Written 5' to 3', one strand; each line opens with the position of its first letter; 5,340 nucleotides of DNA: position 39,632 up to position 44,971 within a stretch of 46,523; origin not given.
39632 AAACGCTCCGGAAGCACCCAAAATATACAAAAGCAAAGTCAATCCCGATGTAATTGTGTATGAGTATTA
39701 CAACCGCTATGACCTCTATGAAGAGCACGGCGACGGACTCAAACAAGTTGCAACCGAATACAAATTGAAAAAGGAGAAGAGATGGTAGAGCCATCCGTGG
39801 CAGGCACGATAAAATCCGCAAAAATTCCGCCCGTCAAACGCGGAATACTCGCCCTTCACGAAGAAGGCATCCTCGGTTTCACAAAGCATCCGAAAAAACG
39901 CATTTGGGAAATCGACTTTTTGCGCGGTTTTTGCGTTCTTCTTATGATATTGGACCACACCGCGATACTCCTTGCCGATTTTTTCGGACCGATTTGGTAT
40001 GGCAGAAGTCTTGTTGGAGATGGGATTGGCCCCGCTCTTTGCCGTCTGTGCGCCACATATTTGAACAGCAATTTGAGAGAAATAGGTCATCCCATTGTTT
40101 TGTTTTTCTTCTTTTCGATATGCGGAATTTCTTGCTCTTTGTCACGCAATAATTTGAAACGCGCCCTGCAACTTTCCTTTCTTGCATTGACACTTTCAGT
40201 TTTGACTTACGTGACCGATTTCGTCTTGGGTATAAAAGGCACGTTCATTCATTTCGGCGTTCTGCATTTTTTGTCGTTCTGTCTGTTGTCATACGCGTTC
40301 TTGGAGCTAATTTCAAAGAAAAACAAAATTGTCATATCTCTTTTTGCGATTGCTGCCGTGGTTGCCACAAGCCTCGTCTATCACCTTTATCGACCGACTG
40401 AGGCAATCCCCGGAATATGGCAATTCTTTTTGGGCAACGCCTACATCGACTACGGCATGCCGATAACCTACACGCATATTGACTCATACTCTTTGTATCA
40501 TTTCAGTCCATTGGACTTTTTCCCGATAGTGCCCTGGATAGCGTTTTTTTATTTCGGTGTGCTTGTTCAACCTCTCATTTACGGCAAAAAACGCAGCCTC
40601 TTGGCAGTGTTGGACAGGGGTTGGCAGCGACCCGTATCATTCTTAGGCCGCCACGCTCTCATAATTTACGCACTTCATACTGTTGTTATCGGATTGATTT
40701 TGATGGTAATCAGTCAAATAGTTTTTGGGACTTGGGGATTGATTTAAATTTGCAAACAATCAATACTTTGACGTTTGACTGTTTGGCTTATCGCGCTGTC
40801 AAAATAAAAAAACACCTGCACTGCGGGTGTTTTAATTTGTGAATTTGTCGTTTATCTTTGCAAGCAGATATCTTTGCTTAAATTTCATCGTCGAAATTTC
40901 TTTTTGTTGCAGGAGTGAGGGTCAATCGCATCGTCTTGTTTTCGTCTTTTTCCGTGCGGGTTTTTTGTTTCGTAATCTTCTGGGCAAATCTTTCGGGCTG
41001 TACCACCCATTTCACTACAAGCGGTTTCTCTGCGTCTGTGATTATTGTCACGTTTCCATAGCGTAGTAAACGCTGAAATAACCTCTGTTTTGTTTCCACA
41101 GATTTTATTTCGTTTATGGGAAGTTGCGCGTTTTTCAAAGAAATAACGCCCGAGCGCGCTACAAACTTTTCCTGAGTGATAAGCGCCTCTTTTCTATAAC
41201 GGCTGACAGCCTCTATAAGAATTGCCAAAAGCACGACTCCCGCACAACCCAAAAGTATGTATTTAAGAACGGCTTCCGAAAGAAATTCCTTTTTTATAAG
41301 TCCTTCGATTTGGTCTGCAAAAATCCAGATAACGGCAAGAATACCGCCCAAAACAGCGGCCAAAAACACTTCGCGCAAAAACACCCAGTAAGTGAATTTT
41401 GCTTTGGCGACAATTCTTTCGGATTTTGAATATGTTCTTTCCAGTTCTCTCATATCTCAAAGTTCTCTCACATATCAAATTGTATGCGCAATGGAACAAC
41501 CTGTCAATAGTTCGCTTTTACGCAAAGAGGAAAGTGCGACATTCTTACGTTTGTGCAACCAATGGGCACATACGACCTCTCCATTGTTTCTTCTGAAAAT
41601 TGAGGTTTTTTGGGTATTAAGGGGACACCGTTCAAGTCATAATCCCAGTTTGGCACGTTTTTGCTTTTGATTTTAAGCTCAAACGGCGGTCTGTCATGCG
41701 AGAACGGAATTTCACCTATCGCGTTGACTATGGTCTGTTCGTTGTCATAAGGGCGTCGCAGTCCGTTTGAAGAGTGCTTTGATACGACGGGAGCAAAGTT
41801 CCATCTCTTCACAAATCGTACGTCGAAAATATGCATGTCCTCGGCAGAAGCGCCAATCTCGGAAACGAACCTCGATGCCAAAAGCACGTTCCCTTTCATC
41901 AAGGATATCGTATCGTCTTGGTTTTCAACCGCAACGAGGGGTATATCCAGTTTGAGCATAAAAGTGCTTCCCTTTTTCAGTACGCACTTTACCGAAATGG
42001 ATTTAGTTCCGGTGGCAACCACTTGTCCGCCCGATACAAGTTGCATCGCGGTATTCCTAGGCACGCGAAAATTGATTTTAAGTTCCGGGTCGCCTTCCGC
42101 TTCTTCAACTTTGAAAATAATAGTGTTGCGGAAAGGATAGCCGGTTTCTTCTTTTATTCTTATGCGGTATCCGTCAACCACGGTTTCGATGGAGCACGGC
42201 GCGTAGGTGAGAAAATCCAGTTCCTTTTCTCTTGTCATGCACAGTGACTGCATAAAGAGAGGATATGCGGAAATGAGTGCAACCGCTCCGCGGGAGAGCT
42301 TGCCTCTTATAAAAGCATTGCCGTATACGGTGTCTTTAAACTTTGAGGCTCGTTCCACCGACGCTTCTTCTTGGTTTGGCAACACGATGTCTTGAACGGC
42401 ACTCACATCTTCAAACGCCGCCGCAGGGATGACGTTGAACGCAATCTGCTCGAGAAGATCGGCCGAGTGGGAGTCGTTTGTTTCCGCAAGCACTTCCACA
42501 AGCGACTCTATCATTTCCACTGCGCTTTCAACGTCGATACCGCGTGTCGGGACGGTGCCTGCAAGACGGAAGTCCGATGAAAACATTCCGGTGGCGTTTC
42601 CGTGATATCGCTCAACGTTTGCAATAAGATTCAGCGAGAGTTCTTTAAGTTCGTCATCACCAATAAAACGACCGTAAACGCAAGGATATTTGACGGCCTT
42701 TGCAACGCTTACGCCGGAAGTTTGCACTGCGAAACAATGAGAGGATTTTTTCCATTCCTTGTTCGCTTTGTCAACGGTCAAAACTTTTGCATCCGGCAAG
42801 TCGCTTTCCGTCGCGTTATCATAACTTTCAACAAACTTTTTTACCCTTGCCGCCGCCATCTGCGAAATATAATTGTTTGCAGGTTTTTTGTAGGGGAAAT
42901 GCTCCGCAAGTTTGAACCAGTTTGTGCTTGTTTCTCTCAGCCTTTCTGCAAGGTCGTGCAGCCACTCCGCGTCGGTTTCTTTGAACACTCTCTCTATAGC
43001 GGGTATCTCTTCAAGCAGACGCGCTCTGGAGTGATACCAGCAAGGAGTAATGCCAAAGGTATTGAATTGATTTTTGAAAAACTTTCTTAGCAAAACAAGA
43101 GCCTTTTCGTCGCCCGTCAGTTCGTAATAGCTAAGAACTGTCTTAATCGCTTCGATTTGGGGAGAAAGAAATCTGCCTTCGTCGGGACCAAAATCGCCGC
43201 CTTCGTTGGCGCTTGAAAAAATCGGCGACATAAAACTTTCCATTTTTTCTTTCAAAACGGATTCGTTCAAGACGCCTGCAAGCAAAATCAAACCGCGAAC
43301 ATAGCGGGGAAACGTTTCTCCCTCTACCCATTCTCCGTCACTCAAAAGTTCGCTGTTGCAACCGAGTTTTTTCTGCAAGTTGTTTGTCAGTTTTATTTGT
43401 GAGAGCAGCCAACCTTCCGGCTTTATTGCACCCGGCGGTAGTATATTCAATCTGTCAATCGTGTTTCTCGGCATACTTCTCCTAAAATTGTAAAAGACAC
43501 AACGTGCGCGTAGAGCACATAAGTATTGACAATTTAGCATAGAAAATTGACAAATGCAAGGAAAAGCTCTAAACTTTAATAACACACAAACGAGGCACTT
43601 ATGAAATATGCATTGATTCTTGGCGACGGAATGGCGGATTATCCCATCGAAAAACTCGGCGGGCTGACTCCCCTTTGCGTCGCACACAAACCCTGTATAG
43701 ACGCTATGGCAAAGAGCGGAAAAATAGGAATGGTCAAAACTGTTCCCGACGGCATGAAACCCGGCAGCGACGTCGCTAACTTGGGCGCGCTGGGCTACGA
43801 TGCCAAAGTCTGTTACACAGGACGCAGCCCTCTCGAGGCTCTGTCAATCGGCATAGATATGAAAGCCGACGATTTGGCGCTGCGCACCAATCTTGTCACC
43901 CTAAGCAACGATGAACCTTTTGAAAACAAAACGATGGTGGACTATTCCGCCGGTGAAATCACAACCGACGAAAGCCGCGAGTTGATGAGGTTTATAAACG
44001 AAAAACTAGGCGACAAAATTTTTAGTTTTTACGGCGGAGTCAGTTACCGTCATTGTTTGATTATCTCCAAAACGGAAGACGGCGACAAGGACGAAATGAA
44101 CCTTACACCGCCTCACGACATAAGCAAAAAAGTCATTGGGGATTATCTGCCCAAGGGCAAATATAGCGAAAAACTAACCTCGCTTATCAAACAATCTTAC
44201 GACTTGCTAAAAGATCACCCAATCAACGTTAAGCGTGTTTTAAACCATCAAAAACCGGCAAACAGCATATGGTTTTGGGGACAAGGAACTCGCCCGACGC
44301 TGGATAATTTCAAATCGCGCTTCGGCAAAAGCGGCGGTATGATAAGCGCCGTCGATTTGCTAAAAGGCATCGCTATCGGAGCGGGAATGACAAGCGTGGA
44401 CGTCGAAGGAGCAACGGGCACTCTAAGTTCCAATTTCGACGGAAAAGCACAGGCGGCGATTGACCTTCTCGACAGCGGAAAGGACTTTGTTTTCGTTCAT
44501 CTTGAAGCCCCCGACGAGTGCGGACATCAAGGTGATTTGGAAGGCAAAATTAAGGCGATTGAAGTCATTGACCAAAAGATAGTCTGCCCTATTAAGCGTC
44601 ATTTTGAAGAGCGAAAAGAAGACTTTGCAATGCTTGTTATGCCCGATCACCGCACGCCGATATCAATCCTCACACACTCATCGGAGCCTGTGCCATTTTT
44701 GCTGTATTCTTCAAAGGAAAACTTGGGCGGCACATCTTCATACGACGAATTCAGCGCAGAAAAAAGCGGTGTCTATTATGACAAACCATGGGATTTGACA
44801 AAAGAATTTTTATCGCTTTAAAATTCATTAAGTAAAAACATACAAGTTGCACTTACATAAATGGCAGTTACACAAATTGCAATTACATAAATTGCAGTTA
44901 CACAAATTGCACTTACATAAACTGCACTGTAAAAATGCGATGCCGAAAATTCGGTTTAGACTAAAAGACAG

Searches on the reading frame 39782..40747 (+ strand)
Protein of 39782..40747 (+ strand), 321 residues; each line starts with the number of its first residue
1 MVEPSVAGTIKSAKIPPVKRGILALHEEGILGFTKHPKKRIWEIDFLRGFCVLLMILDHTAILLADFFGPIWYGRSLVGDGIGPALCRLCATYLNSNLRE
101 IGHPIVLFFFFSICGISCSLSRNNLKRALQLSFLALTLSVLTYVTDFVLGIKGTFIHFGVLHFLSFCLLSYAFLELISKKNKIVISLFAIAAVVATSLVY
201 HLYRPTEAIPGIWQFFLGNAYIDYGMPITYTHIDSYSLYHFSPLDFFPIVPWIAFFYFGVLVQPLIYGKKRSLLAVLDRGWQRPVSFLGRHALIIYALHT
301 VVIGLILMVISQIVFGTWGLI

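Call 7: search_protein_families(library=pfam, proteins=[window:39782-40747:+])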
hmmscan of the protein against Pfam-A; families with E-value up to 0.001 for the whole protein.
window:39782-40747:+ (321 aa): 2 families
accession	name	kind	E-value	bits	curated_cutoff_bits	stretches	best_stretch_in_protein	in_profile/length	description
PF07786.18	HGSNAT_cat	-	1.3e-25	90.7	22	2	102-300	43-221/222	Heparan-alpha-glucosaminide N-acetyltransferase, catalytic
PF01757.29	Acyl_transf_3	-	0.00046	19.8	31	0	43-313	3-300/326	Acyltransferase domain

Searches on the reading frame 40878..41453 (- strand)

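Call 7: search_protein_families(library=pfam, proteins=[window:40878-41453:-])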
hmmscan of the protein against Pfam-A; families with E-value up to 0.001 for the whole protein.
window:40878-41453:- (191 aa): 1 family
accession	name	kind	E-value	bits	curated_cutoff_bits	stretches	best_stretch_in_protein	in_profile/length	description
PF03703.20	bPH_2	-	8.3e-10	39.2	22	1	92-151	8-65/78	Bacterial PH domain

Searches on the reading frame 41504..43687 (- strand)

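Call 7: search_protein_families(library=pfam, proteins=[window:41504-43687:-])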
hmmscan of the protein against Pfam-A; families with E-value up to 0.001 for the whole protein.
window:41504-43687:- (727 aa): 1 family
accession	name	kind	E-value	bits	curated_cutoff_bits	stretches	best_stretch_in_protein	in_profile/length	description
PF07944.18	Beta-AFase-like_GH127_cat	-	4.8e-07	29.6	24.9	1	182-424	132-329/376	Beta-L-arabinofuranosidase, GH127 catalytic domain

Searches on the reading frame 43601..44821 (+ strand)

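Call 7: search_protein_families(library=pfam, proteins=[window:43601-44821:+])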
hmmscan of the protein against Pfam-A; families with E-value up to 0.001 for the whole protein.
window:43601-44821:+ (406 aa): 2 families
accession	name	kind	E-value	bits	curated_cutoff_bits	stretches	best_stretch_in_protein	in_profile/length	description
PF10143.14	PhosphMutase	-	6.7e-59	199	21.5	1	37-209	1-170/170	2,3-bisphosphoglycerate-independent phosphoglycerate mutase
PF01676.23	Metalloenzyme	-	4.1e-39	135.1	24.3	1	1-374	1-226/252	Metalloenzyme superfamily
